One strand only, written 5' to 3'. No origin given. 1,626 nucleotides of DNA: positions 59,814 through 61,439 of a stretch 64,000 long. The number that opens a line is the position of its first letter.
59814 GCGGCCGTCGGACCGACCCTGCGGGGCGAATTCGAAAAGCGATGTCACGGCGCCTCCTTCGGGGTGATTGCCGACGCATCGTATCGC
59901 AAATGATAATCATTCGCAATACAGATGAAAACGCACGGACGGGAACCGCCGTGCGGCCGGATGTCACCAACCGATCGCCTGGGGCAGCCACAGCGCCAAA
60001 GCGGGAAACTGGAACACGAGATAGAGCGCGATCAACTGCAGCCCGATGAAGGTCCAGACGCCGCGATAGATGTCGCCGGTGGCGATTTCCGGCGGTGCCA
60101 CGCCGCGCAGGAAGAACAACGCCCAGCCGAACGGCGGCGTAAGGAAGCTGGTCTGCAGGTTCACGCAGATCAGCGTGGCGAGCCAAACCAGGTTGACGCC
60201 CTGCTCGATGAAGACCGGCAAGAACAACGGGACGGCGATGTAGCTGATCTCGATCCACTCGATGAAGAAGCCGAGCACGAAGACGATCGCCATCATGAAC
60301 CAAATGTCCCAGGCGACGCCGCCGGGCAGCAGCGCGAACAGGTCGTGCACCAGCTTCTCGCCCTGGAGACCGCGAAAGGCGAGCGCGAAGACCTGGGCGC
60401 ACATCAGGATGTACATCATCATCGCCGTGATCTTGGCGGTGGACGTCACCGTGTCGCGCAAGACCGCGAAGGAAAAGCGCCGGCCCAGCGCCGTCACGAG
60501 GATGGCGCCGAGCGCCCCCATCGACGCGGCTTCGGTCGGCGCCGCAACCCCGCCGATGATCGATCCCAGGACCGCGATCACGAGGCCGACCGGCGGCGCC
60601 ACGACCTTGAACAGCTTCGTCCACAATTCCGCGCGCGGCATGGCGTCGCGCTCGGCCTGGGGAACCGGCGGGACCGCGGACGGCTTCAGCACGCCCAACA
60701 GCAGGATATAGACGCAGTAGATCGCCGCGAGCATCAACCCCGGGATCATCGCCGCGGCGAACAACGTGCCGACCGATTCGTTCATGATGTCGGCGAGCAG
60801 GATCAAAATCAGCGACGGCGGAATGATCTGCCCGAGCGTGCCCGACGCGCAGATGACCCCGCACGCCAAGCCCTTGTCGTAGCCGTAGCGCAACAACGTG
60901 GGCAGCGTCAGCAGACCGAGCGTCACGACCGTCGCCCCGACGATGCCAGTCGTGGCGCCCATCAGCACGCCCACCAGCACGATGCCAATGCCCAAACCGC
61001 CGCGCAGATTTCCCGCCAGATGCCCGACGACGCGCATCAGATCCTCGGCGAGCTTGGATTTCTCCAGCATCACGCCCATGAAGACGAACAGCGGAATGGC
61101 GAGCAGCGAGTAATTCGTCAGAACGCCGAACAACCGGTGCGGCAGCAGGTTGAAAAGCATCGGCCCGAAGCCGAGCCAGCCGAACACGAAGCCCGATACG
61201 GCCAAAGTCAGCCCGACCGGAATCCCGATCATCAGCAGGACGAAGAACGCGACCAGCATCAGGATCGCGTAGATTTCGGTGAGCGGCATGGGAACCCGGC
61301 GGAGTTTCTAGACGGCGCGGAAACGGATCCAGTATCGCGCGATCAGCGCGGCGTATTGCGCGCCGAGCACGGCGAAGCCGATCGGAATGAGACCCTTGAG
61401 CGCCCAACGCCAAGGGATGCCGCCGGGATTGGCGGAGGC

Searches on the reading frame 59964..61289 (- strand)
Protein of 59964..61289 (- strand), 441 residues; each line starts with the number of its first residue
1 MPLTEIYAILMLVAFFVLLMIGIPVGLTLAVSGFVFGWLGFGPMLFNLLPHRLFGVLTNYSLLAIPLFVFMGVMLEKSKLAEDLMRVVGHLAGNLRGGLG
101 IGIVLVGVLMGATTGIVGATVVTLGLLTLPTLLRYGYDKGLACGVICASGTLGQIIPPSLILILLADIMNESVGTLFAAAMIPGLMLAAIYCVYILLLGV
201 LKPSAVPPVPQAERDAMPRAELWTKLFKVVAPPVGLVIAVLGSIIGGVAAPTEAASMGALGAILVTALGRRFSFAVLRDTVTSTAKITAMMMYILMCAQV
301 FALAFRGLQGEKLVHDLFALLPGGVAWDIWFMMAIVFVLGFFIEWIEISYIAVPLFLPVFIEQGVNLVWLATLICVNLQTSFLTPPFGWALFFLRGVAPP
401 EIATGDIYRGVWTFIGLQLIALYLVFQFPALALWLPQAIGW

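Call 28: search_protein_families(library=pfam, proteins=[window:59964-61289:-], max_evalue=0.001)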
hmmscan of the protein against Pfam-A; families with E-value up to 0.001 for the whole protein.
window:59964-61289:- (441 aa): 1 family
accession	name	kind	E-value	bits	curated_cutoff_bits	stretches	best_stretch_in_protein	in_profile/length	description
PF06808.19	DctM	-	9.6e-75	252.4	23.8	1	12-430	1-412/413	Tripartite ATP-independent periplasmic transporter, DctM component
